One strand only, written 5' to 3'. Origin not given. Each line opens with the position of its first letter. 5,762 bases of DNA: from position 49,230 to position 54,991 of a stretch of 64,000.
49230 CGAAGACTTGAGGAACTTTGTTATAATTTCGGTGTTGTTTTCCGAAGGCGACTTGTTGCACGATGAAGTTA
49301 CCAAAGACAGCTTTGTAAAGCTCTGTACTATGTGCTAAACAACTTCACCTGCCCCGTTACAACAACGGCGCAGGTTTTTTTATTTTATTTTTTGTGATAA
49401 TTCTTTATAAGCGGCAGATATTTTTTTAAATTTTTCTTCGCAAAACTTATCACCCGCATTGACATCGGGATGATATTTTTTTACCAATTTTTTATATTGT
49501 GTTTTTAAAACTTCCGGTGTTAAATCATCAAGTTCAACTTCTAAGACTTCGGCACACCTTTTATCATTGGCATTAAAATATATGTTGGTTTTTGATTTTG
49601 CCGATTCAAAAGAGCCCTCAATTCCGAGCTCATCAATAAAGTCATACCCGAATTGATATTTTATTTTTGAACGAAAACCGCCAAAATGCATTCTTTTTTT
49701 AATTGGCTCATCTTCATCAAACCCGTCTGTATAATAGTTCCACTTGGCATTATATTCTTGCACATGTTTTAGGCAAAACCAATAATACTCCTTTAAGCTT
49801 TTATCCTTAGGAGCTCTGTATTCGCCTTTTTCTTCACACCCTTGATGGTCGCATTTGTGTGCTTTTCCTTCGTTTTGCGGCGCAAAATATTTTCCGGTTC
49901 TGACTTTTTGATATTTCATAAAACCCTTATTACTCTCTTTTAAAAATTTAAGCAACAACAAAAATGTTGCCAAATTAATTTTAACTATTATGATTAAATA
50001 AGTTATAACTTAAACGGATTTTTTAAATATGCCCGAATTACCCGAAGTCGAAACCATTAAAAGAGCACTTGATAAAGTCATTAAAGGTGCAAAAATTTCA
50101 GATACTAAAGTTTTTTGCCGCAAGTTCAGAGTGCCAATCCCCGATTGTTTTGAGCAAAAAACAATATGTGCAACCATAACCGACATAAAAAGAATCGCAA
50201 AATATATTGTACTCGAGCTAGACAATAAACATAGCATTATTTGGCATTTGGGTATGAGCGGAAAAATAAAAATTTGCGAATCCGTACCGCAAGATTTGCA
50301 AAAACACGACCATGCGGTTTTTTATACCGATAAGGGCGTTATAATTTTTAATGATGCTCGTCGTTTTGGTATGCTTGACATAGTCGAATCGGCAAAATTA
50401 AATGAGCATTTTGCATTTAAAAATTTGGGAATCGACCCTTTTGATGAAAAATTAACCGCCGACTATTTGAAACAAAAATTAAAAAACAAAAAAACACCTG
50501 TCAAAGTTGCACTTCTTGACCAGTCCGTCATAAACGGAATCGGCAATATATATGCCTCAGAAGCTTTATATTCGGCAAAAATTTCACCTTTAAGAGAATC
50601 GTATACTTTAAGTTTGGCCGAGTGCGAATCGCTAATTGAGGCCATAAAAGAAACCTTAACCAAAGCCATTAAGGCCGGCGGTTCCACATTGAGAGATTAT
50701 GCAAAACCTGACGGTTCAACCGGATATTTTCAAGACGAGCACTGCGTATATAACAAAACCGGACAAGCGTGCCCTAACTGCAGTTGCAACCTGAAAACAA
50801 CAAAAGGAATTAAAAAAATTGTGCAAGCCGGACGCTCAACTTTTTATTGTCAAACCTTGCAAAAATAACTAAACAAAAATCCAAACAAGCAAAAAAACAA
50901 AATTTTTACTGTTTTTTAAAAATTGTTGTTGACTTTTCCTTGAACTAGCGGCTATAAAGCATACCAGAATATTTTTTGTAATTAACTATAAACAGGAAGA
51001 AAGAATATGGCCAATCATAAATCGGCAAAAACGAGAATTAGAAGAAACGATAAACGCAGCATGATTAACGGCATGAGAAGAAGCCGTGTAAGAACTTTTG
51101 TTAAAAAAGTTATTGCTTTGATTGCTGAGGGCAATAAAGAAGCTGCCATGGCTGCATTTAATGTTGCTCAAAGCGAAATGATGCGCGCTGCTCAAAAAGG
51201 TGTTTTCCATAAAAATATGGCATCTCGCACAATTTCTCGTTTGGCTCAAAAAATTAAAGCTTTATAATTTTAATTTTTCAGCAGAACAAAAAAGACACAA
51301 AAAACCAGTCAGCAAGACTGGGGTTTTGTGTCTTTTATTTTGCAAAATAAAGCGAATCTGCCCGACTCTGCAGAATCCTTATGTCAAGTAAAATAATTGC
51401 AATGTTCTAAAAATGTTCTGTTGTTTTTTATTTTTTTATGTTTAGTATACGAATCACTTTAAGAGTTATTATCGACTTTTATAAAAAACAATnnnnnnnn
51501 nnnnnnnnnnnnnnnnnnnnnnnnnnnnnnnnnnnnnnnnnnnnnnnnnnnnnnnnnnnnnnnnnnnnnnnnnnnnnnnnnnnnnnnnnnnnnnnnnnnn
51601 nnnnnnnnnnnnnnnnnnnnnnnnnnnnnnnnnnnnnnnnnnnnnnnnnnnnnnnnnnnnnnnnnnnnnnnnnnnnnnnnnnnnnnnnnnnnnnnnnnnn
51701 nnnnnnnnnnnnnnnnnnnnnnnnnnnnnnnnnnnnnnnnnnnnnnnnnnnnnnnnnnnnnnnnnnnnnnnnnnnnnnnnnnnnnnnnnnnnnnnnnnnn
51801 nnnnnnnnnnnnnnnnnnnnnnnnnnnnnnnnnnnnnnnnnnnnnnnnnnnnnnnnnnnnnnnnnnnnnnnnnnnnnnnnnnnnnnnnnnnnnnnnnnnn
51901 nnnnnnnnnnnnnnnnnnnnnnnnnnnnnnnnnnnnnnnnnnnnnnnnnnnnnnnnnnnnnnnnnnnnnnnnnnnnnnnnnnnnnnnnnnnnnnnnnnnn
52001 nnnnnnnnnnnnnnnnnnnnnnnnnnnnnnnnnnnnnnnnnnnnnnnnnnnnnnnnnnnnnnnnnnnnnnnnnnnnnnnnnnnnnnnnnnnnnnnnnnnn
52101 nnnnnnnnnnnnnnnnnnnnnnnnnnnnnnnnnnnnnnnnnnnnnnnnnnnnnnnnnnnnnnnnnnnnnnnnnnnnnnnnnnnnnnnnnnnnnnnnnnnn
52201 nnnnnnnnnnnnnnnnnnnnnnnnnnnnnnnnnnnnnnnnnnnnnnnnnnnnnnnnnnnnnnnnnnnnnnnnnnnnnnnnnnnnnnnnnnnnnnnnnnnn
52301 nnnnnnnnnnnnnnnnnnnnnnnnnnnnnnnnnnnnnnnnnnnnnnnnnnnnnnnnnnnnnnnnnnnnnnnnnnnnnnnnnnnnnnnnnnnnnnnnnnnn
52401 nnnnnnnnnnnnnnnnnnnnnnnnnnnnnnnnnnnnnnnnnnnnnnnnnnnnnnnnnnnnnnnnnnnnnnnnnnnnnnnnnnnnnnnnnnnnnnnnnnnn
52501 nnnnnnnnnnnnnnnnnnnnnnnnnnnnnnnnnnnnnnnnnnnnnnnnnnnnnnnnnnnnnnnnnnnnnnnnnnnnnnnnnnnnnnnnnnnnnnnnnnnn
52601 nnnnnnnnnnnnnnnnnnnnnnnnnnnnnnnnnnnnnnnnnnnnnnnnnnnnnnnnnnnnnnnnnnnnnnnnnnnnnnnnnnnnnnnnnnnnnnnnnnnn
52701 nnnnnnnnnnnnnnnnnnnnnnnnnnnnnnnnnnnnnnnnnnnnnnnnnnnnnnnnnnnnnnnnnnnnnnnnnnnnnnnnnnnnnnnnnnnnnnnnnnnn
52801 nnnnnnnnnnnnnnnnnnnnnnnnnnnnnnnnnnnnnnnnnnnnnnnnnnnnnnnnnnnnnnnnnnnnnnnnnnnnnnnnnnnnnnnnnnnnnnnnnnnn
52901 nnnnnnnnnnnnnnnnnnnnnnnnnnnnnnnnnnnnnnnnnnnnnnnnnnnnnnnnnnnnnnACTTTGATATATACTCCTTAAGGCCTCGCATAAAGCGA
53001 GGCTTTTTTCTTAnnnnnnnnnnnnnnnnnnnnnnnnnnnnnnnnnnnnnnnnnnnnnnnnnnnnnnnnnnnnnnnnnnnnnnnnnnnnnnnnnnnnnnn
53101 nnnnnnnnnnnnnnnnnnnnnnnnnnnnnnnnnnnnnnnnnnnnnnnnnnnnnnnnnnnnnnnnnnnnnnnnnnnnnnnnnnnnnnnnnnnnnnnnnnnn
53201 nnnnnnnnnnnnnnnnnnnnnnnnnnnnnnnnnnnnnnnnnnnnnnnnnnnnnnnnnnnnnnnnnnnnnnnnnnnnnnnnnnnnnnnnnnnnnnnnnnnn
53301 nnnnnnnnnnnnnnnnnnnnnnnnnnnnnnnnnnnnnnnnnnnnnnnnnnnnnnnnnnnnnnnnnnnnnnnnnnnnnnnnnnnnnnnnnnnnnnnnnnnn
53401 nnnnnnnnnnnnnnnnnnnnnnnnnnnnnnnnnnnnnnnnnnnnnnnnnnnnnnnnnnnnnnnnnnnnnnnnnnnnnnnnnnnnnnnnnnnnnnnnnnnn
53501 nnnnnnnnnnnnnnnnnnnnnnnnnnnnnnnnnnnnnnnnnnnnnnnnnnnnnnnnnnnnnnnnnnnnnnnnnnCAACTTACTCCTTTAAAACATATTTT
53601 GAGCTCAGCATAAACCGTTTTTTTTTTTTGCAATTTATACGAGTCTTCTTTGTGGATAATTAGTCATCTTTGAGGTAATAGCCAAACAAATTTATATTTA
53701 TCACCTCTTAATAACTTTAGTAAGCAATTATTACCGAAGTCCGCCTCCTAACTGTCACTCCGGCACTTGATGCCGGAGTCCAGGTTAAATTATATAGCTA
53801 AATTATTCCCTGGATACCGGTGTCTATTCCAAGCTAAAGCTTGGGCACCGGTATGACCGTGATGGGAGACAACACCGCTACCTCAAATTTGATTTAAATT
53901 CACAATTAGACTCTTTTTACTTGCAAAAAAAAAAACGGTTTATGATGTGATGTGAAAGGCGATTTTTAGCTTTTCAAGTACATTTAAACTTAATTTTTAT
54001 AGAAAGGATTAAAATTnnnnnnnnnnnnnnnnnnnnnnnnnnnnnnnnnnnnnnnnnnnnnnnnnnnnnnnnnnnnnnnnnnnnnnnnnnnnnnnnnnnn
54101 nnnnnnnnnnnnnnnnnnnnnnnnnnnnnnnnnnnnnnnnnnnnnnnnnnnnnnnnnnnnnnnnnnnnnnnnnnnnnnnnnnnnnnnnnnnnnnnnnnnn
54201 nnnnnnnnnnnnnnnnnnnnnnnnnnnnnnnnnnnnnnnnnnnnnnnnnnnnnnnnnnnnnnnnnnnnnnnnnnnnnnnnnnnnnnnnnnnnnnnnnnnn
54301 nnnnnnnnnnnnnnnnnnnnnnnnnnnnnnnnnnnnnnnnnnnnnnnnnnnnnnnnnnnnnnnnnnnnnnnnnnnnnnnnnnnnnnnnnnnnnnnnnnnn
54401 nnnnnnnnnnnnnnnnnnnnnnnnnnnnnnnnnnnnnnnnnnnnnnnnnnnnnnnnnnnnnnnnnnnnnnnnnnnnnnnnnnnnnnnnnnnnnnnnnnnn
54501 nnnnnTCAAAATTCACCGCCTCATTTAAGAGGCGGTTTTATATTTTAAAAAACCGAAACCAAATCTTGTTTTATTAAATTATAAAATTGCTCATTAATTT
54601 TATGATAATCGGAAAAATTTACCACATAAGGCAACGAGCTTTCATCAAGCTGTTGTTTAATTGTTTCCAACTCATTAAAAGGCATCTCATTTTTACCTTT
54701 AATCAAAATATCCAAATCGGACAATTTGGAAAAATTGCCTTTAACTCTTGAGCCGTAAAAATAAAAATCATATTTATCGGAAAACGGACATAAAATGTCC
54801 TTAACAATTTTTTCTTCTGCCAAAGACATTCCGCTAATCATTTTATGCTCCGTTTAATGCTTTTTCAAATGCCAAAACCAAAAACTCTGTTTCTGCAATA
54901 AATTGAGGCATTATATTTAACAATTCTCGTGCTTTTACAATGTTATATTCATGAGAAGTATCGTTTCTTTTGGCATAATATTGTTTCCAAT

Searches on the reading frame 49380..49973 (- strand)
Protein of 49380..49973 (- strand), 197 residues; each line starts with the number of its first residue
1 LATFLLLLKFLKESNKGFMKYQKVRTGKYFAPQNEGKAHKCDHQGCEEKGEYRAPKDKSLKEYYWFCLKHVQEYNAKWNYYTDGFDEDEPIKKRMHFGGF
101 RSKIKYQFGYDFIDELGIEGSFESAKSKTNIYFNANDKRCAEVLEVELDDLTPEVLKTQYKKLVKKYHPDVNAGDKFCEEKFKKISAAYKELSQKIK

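Call 59: search_protein_families(library=pfam, proteins=[window:49380-49973:-], max_evalue=0.01)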
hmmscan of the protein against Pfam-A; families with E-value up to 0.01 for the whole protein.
window:49380-49973:- (197 aa): 1 family
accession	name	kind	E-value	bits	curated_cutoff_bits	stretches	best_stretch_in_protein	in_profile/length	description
PF00226.36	DnaJ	-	2.6e-13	50.3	27.8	1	142-195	4-56/63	DnaJ domain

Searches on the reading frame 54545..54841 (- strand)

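Call 59: search_protein_families(library=pfam, proteins=[window:54545-54841:-], max_evalue=0.01)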
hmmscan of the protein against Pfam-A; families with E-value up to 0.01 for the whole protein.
window:54545-54841:- (98 aa): 3 families
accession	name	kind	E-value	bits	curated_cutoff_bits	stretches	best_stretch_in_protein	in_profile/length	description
PF18765.7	Polbeta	-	6.4e-09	36.3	26.9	1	27-90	17-80/93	Polymerase beta, Nucleotidyltransferase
PF01909.29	NTP_transf_2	-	7.5e-08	33.1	21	1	12-82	3-73/93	Nucleotidyltransferase domain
PF22600.2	MTPAP-like_central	-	0.00062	20.3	27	1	13-64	29-86/139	Poly(A) RNA polymerase, mitochondrial-like, central palm domain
